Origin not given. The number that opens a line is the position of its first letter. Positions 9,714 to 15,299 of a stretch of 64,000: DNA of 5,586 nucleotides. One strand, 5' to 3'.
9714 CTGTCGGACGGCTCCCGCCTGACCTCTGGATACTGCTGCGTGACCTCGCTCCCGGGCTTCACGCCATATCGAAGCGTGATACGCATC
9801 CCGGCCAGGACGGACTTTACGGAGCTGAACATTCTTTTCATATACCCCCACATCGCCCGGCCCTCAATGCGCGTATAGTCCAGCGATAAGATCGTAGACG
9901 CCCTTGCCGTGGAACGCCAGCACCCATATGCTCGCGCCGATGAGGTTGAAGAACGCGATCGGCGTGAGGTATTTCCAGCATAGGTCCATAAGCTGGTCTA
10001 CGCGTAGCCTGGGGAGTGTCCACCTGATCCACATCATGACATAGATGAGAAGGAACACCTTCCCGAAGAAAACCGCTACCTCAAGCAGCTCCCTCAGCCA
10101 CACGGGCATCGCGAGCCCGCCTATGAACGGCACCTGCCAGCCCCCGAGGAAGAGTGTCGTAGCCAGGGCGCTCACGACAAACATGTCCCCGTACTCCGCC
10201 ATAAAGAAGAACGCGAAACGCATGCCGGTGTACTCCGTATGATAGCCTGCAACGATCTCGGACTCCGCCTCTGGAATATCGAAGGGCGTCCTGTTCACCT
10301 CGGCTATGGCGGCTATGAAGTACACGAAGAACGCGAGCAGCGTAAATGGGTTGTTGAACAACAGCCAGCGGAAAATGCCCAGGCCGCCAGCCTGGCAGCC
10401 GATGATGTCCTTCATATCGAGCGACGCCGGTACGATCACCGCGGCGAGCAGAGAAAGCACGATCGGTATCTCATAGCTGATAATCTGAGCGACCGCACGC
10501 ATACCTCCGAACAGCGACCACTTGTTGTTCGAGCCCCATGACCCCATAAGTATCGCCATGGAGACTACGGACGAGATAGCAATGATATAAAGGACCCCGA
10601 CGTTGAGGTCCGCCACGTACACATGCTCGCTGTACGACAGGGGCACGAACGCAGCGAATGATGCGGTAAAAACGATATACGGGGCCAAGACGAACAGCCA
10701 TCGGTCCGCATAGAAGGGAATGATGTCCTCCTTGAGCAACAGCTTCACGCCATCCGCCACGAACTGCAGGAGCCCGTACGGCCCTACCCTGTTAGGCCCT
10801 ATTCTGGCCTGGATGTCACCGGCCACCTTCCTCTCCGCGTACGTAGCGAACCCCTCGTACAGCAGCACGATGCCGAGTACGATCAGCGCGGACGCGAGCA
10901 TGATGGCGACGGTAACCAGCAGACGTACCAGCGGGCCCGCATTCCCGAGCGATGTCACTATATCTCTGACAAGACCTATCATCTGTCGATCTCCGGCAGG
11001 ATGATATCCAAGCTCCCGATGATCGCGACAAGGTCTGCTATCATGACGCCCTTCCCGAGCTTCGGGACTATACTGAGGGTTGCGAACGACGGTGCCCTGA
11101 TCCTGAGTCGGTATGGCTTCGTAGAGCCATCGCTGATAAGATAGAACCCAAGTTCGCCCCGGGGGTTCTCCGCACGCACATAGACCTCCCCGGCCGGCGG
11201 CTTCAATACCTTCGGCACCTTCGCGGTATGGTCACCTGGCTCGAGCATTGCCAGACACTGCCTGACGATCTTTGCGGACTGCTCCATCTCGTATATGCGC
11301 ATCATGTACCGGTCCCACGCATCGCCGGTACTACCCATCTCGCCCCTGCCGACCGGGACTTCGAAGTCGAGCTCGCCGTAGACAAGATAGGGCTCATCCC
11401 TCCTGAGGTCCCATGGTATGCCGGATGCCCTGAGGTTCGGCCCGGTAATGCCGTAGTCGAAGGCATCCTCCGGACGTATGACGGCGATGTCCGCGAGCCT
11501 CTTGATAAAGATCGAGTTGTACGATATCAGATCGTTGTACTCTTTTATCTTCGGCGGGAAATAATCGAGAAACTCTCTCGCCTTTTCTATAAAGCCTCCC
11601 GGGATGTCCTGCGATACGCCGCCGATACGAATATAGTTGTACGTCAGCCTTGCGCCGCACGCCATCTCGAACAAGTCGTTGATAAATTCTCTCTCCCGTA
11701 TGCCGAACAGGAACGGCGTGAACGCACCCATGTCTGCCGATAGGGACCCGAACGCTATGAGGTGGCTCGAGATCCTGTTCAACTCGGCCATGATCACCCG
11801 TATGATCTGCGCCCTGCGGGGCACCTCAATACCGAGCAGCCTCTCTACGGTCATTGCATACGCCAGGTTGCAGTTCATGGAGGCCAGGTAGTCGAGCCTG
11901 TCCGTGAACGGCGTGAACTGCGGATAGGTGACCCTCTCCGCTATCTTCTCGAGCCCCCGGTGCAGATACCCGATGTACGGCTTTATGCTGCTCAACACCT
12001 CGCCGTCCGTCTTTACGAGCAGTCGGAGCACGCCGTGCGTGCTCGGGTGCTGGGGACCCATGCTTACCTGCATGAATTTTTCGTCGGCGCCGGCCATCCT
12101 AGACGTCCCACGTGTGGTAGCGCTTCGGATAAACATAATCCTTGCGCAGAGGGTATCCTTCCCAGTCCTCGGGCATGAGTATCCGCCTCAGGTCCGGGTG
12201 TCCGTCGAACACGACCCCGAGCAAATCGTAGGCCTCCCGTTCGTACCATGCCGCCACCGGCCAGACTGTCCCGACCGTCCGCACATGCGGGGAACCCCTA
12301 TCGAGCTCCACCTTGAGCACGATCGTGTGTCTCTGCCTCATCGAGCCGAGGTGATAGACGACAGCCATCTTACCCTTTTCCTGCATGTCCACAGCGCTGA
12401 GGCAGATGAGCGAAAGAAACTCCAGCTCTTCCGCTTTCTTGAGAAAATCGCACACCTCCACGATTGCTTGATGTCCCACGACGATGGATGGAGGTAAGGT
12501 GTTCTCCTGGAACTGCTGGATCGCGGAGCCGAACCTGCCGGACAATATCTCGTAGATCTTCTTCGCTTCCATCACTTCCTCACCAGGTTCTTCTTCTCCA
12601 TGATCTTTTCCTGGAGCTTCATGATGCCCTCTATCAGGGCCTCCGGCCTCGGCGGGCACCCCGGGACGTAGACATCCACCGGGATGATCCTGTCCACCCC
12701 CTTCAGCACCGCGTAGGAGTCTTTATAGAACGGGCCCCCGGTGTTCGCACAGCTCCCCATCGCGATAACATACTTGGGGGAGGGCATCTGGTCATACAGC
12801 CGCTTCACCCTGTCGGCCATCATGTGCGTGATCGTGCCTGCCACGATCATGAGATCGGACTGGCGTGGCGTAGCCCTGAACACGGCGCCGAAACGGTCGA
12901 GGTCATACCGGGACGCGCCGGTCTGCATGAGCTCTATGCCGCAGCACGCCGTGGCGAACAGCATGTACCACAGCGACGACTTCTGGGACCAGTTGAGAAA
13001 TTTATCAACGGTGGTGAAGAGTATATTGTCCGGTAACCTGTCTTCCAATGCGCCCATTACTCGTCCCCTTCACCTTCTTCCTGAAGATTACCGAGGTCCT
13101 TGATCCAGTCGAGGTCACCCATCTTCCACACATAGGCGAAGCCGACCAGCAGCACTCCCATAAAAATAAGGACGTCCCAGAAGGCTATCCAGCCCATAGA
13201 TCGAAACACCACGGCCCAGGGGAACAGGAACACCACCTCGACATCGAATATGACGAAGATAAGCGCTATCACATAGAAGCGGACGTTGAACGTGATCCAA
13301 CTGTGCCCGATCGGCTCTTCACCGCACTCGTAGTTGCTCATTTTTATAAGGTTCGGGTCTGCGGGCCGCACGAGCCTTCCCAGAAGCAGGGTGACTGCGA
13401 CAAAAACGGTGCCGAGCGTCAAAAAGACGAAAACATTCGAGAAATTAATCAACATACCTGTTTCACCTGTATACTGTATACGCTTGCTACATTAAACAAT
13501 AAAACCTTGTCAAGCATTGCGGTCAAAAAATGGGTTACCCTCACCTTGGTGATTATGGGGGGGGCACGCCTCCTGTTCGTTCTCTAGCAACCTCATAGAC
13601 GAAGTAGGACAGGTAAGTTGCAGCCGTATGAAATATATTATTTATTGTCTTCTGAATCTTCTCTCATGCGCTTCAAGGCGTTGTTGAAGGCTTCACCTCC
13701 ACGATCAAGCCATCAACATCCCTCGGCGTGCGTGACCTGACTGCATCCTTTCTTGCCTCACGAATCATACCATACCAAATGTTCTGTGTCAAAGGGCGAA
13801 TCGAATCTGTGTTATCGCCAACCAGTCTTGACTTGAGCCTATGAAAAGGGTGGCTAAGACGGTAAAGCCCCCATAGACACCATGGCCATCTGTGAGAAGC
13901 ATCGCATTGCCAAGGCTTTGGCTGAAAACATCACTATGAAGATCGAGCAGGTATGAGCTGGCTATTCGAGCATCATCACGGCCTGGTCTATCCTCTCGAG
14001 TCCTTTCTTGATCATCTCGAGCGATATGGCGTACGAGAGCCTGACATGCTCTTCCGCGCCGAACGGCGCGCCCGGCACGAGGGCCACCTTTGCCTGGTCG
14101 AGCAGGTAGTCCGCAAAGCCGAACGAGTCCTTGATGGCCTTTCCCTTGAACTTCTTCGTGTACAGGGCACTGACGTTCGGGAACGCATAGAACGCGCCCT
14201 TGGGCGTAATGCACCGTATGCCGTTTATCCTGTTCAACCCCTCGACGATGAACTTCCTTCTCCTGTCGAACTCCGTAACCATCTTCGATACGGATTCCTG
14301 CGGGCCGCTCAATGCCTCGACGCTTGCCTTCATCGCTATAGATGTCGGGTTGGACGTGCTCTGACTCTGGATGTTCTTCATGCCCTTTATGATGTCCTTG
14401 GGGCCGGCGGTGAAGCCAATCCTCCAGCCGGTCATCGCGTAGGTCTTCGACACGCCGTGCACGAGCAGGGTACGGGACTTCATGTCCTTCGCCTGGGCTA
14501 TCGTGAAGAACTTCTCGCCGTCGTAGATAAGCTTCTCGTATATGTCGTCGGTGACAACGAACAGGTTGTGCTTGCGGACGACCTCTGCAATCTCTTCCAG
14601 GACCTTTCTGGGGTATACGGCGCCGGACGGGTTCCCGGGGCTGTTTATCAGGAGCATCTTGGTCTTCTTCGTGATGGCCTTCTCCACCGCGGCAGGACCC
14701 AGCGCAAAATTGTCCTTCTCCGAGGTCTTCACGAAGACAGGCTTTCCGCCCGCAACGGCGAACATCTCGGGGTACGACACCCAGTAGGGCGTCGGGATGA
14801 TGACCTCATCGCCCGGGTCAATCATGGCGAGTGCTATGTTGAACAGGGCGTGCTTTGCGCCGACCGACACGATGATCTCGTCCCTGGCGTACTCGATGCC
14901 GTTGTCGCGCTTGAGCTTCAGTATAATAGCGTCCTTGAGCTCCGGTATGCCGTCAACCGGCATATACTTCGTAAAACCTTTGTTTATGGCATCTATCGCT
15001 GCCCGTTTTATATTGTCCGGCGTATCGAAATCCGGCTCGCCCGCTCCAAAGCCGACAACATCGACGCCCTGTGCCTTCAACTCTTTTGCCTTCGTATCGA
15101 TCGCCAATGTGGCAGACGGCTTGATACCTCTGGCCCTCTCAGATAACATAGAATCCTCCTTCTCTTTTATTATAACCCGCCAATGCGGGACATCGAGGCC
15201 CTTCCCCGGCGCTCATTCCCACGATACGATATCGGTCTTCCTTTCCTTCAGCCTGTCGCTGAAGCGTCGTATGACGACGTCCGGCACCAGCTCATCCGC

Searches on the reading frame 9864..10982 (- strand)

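Call 56: search_protein_families(library=pfam, proteins=[window:9864-10982:-], max_evalue=0.00001)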
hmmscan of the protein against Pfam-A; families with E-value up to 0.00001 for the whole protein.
window:9864-10982:- (372 aa): 1 family
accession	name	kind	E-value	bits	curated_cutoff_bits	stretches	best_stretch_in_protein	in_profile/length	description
PF00146.26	NADHdh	-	2.1e-114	382.3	27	1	32-348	3-295/298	NADH dehydrogenase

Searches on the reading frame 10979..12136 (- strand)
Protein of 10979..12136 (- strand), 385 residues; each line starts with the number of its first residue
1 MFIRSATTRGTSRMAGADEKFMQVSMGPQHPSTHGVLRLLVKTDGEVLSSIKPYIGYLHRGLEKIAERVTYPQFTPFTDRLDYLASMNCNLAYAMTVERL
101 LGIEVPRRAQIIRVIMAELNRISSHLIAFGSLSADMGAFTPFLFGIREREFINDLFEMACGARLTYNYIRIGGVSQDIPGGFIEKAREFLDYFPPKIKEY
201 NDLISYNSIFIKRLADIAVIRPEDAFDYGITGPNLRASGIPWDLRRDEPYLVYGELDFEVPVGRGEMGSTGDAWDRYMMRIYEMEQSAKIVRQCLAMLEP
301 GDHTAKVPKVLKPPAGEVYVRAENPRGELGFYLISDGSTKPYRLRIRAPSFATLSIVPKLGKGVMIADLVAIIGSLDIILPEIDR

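Call 56: search_protein_families(library=pfam, proteins=[window:10979-12136:-], max_evalue=0.00001)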
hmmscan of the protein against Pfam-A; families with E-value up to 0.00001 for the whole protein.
window:10979-12136:- (385 aa): 1 family
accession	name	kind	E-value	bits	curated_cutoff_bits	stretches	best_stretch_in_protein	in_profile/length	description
PF00346.24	Complex1_49kDa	-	3.2e-97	325.3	24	2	135-313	1-174/271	Respiratory-chain NADH dehydrogenase, 49 Kd subunit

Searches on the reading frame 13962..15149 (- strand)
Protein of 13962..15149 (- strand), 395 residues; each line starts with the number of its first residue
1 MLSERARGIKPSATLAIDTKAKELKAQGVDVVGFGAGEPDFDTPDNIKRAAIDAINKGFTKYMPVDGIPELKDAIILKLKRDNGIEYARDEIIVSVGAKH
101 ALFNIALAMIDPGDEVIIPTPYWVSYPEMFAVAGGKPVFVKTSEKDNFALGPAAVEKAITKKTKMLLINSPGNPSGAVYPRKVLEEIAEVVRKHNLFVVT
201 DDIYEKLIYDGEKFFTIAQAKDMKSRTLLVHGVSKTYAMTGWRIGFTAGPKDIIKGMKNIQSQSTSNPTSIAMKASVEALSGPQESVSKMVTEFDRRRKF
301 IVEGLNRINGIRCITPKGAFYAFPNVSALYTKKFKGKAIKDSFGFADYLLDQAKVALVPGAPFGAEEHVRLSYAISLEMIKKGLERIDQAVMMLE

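Call 56: search_protein_families(library=pfam, proteins=[window:13962-15149:-], max_evalue=0.00001)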
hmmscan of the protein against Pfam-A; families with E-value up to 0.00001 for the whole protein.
window:13962-15149:- (395 aa): 3 families
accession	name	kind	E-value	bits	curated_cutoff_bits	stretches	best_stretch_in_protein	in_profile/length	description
PF00155.27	Aminotran_1_2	-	6.6e-82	276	19.7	1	30-387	2-361/361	Aminotransferase class I and II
PF01041.23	DegT_DnrJ_EryC1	-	1e-09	38.6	19.8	1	103-201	54-145/360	DegT/DnrJ/EryC1/StrS aminotransferase family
PF01053.26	Cys_Met_Meta_PP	-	2.9e-07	29.8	27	1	86-203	65-175/381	Cys/Met metabolism PLP-dependent enzyme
